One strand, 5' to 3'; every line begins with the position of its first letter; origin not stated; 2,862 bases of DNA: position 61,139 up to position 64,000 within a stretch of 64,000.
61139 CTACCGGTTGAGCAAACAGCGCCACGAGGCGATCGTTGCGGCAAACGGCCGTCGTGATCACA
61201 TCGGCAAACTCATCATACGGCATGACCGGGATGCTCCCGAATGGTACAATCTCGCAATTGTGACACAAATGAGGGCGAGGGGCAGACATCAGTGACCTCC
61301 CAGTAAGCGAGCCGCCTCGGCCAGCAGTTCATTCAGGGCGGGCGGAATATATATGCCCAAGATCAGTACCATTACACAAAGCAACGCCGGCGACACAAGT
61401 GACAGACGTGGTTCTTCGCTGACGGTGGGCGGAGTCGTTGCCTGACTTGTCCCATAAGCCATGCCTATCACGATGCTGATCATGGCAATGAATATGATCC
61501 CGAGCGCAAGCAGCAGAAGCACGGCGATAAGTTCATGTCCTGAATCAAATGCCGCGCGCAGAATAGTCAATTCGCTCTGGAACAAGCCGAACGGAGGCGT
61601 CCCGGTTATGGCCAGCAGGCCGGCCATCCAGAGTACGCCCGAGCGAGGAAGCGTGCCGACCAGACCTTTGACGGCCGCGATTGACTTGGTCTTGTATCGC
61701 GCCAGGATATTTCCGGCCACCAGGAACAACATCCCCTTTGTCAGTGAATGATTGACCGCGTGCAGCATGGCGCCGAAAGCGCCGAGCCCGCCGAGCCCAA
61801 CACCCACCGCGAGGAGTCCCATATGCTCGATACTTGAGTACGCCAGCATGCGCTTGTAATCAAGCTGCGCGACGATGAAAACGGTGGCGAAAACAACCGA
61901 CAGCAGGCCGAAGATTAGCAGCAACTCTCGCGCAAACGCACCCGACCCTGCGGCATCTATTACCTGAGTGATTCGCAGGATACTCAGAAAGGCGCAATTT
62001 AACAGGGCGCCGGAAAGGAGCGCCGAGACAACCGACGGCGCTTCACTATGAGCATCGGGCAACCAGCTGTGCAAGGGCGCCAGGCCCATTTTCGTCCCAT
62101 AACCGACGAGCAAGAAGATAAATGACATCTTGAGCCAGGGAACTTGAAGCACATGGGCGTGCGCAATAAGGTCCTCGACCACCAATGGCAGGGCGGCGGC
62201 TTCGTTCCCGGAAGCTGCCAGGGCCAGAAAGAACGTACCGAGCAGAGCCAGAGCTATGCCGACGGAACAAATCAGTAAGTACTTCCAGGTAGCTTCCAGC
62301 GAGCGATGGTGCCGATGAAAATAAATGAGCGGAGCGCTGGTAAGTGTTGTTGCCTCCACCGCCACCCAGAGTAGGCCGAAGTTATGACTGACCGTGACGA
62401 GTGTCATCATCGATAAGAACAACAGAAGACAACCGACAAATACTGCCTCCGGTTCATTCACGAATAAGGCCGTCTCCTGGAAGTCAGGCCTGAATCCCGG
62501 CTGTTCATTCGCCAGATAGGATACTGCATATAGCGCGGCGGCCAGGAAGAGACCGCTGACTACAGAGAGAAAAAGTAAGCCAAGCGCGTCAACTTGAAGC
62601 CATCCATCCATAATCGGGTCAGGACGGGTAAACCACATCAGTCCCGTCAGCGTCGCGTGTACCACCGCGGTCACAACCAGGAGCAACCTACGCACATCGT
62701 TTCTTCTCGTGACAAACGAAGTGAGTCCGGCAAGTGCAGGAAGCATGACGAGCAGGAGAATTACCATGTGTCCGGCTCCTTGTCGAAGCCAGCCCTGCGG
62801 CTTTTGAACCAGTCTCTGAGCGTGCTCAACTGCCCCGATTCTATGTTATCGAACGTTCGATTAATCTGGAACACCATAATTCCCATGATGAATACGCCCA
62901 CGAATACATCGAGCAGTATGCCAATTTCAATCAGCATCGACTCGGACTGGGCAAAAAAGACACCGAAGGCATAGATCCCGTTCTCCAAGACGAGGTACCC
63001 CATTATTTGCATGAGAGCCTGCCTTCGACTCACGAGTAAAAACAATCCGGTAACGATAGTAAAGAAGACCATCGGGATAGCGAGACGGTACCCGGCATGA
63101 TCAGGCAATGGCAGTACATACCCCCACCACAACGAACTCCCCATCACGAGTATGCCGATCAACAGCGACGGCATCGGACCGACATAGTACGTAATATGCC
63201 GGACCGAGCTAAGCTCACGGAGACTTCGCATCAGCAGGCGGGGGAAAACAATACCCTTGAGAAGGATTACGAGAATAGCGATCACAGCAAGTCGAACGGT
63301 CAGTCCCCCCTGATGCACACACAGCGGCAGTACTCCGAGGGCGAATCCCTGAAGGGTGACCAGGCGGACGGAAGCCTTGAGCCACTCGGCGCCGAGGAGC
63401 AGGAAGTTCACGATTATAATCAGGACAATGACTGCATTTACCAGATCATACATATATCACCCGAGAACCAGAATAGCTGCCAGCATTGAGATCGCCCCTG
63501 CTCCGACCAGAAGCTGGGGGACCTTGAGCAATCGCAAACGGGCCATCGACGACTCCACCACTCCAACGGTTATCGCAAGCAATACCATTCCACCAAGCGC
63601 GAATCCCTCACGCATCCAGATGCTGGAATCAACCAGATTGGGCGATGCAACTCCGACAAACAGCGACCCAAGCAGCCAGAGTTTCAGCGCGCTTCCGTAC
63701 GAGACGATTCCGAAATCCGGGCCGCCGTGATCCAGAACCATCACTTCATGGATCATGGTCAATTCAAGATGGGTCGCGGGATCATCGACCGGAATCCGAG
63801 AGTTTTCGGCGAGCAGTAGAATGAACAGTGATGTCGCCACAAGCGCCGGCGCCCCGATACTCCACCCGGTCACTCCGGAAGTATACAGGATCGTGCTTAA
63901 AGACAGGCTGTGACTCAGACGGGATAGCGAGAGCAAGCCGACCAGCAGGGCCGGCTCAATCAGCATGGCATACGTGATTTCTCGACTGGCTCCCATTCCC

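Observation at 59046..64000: Group-4-hydrogenase-like (Ehr/Hyf-like) membrane complex whose catalytic subunit lacks the NiFe-binding cysteines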

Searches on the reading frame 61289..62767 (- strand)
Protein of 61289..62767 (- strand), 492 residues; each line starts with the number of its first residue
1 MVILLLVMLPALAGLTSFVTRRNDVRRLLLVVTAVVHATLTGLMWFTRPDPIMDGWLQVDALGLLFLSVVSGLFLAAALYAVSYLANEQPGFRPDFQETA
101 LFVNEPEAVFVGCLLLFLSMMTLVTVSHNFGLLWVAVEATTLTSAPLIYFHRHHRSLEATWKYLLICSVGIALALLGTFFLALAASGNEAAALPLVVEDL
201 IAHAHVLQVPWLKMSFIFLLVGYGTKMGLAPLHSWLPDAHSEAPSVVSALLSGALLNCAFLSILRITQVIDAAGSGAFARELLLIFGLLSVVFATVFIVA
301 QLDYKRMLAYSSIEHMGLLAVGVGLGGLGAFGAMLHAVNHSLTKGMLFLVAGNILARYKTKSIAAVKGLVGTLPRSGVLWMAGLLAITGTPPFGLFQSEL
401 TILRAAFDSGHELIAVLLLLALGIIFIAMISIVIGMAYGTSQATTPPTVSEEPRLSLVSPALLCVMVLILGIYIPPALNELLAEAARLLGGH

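Call 3: search_protein_families(library=pfam, proteins=[window:61289-62767:-], max_evalue=0.01)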
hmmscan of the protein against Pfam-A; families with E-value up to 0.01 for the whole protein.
window:61289-62767:- (492 aa): 2 families
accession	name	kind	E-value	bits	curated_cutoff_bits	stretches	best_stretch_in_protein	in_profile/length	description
PF00361.26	Proton_antipo_M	-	1.3e-51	176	21.5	1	128-419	2-288/294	NADH:quinone oxidoreductase/Mrp antiporter, TM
PF00662.26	Proton_antipo_N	-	0.0017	18.6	24.5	1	57-92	13-47/51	NADH-Ubiquinone oxidoreductase (complex I), chain 5 N-terminus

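Call 4: search_protein_families(library=ncbifam, proteins=[window:61289-62767:-], max_evalue=0.01)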
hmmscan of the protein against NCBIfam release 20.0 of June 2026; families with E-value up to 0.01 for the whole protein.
window:61289-62767:- (492 aa): 74 families (the best 25 are shown)
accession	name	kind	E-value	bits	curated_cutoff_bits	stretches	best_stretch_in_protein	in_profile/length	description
NF005044.0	PRK06458.1-4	equivalog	4.8e-115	385.4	610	1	30-488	41-493/531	hydrogenase 4 subunit F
NF005045.0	PRK06458.1-5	equivalog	9e-99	331.6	543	1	2-491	3-484/484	hydrogenase 4 subunit F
NF005041.0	PRK06458.1-1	equivalog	2.4e-90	304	951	1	54-487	67-492/526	hydrogenase 4 subunit F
NF005043.0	PRK06458.1-3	equivalog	1.5e-89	301.2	533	1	6-490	12-483/483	hydrogenase 4 subunit F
NF006427.0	PRK08676.1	equivalog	1.3e-69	235.4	511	1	21-490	21-484/486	hydrogenase membrane subunit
NF005042.0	PRK06458.1-2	equivalog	6.1e-69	233.2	437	1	4-473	6-433/439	hydrogenase 4 subunit F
NF005086.0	PRK06521.1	equivalog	1.5e-55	188.9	667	1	33-487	52-504/669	hydrogenase 4 subunit B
TIGR01972.1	NDH_I_M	subfamily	2.7e-50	171.4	263.8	1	5-479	3-473/486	NADH-quinone oxidoreductase subunit M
NF004920.0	PRK06277.1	equivalog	5.1e-43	147.6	578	1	108-482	100-469/478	energy conserving hydrogenase EhbF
NF006418.0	PRK08667.1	equivalog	6.4e-43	147.2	794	1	28-474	34-486/644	hydrogenase membrane subunit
NF006241.0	PRK08377.1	equivalog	8.5e-41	140.5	645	1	113-478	114-467/494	NADH dehydrogenase subunit N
NF006240.0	PRK08376.1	subfamily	4.2e-40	138.1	662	1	58-489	87-507/521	putative monovalent cation/H+ antiporter subunit D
NF005097.0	PRK06525.1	equivalog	2.2e-39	135.5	430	1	57-469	72-470/480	hydrogenase 4 subunit D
NF006419.0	PRK08668.1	equivalog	3.2e-39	135.2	617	1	3-479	4-472/613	NADH dehydrogenase subunit M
TIGR01770.1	NDH_I_N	subfamily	7.8e-38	130.6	332.6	1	110-469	105-466/472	NADH-quinone oxidoreductase subunit NuoN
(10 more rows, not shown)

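Call 27: search_solved_structures(query=window:61289-62767:-, max_evalue=1e-20, show_alignments=3)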
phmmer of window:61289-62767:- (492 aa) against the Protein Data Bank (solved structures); distinct sequences matched with E-value up to 1e-20: 17.
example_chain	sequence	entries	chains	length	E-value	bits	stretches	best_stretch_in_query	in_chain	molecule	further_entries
6cfw_H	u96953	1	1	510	3.3e-27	99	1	58-487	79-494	Monovalent cation/H+ antiporter subunit D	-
6hum_D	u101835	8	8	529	2.2e-25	93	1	150-479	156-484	NAD(P)H-quinone oxidoreductase chain 4 1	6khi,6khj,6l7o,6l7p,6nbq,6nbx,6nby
6u8y_H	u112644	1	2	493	4e-25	92.2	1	108-479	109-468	NADH dehydrogenase subunit N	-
7p61_M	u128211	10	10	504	4e-25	92.1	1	197-479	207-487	NADH dehydrogenase I subunit M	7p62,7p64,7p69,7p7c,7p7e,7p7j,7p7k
3rko_M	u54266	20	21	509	4.2e-25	92.1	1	197-479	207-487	NADH-QUINONE OXIDOREDUCTASE SUBUNIT M | NADH dehydrogenase I subunit M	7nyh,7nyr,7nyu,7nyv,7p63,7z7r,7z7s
7qru_A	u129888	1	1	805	2.9e-23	86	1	57-478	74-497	Na+/H+ antiporter subunit A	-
8qby_M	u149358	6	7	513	3.2e-23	85.9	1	156-475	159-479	NADH dehydrogenase subunit M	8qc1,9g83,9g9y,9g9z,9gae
7wff_B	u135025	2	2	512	4.7e-23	85.3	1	128-475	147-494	NAD(P)H-quinone oxidoreductase subunit 2, chloroplastic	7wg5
7a23_M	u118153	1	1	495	8.2e-23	84.5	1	150-431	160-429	Nad4m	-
6z16_A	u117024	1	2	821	1.6e-22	83.6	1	58-484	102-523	Multisubunit Na+/H+ antiporter, A subunit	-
7ar7_M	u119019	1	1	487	2e-22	83.3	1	132-431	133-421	NADH-ubiquinone oxidoreductase chain 4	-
7aqw_M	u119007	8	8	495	2.1e-22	83.2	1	132-431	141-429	NADH-ubiquinone oxidoreductase chain 4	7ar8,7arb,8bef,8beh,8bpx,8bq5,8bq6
7aqq_M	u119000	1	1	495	5.8e-22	81.7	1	132-431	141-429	NADH-ubiquinone oxidoreductase chain 4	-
7eu3_D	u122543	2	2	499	9.4e-22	81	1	134-477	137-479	NAD(P)H-quinone oxidoreductase chain 4, chloroplastic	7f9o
7qru_D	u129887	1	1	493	2.9e-21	79.4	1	132-483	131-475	Na+/H+ antiporter subunit D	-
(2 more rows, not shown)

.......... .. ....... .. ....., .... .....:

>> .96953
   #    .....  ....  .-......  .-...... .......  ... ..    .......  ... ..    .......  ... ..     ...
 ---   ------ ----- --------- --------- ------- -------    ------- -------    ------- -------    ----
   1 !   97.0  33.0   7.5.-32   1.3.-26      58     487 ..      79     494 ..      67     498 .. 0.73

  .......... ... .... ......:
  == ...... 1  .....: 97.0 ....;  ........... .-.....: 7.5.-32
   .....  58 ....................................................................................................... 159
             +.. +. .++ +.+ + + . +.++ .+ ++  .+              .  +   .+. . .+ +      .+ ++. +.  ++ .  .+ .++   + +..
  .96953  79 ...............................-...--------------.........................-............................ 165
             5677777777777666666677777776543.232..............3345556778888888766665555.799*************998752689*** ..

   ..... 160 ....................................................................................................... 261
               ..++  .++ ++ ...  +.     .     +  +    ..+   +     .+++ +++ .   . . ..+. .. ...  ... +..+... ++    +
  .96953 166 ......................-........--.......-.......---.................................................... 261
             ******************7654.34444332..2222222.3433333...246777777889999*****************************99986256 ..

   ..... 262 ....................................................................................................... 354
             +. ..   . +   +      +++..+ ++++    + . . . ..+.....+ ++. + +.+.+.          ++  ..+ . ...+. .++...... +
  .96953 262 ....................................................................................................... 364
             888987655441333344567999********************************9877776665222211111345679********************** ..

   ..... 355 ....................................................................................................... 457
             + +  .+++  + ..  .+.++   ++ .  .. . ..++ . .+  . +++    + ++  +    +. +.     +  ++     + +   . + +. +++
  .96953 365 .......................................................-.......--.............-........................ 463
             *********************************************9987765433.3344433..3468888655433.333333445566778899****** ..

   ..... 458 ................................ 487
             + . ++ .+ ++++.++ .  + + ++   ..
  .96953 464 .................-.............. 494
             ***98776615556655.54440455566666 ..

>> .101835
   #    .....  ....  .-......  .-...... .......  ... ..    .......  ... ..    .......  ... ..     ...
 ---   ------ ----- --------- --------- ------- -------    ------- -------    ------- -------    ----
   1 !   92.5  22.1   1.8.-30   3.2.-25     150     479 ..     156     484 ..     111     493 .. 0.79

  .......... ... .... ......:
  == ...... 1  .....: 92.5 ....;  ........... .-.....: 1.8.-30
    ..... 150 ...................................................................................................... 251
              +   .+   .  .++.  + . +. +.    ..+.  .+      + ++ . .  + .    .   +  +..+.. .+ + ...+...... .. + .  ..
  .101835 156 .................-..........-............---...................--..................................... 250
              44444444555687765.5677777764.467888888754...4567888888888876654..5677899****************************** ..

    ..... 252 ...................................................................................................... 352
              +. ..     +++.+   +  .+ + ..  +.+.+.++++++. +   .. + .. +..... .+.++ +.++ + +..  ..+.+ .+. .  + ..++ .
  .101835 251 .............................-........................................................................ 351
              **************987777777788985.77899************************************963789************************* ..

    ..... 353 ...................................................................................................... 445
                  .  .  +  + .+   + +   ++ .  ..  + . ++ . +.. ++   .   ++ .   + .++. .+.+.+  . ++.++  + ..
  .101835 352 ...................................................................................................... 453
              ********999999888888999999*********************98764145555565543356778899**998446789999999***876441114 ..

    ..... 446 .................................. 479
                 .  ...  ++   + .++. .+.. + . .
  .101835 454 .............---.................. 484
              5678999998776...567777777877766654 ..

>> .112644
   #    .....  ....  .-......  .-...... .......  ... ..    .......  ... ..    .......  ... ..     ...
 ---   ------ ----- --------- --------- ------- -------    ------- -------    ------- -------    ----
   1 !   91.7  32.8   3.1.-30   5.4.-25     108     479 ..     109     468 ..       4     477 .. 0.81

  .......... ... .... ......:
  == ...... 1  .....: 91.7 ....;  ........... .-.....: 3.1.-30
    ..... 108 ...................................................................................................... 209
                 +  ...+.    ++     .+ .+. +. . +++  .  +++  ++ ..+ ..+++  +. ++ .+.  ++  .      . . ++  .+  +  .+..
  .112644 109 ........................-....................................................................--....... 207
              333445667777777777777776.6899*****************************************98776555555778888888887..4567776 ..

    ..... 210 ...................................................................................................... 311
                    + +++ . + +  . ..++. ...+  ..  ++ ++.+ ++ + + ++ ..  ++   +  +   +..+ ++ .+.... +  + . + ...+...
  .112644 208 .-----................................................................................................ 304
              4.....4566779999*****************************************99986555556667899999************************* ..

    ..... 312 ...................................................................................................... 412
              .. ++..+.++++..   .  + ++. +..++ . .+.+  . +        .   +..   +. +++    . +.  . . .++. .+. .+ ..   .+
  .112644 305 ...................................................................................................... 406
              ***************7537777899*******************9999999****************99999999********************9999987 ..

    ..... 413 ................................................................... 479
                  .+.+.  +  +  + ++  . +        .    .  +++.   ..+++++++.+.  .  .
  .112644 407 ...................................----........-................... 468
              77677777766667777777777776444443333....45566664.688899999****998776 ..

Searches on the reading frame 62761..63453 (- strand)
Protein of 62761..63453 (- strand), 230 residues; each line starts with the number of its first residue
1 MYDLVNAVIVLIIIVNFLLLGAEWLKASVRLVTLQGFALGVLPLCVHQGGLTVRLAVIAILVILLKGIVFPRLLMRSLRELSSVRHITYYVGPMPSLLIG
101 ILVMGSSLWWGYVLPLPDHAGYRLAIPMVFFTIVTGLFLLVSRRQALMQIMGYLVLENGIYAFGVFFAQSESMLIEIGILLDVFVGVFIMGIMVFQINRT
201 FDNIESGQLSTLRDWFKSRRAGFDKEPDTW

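Call 3: search_protein_families(library=pfam, proteins=[window:62761-63453:-], max_evalue=0.01)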
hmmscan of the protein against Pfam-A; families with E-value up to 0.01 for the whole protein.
window:62761-63453:- (230 aa): 1 family
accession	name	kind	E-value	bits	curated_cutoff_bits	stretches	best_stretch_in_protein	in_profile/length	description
PF00420.29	Oxidored_q2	-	2.2e-05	24.5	26.1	1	129-209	6-87/95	NADH-ubiquinone/plastoquinone oxidoreductase chain 4L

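Call 4: search_protein_families(library=ncbifam, proteins=[window:62761-63453:-], max_evalue=0.01)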
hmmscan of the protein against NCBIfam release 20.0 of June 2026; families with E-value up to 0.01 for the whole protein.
window:62761-63453:- (230 aa): 1 family
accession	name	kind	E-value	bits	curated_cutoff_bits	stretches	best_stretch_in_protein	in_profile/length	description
NF008556.0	PRK11492.1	equivalog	7e-22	78.4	136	1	3-213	5-215/216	hydrogenase 4 membrane subunit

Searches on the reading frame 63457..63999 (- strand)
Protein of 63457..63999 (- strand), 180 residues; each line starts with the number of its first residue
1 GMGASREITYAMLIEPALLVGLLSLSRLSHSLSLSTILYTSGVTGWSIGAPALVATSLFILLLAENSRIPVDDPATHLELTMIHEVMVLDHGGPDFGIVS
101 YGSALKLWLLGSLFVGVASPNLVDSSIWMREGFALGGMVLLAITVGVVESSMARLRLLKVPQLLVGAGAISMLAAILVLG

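Call 3: search_protein_families(library=pfam, proteins=[window:63457-63999:-], max_evalue=0.01)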
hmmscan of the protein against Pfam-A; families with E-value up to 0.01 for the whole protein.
window:63457-63999:- (180 aa): 1 family
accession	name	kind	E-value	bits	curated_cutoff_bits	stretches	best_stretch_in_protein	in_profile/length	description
PF00146.26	NADHdh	-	7.5e-12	45.6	27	1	2-177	127-295/298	NADH dehydrogenase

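Call 4: search_protein_families(library=ncbifam, proteins=[window:63457-63999:-], max_evalue=0.01)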
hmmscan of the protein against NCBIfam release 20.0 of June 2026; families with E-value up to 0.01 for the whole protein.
window:63457-63999:- (180 aa): 0 families
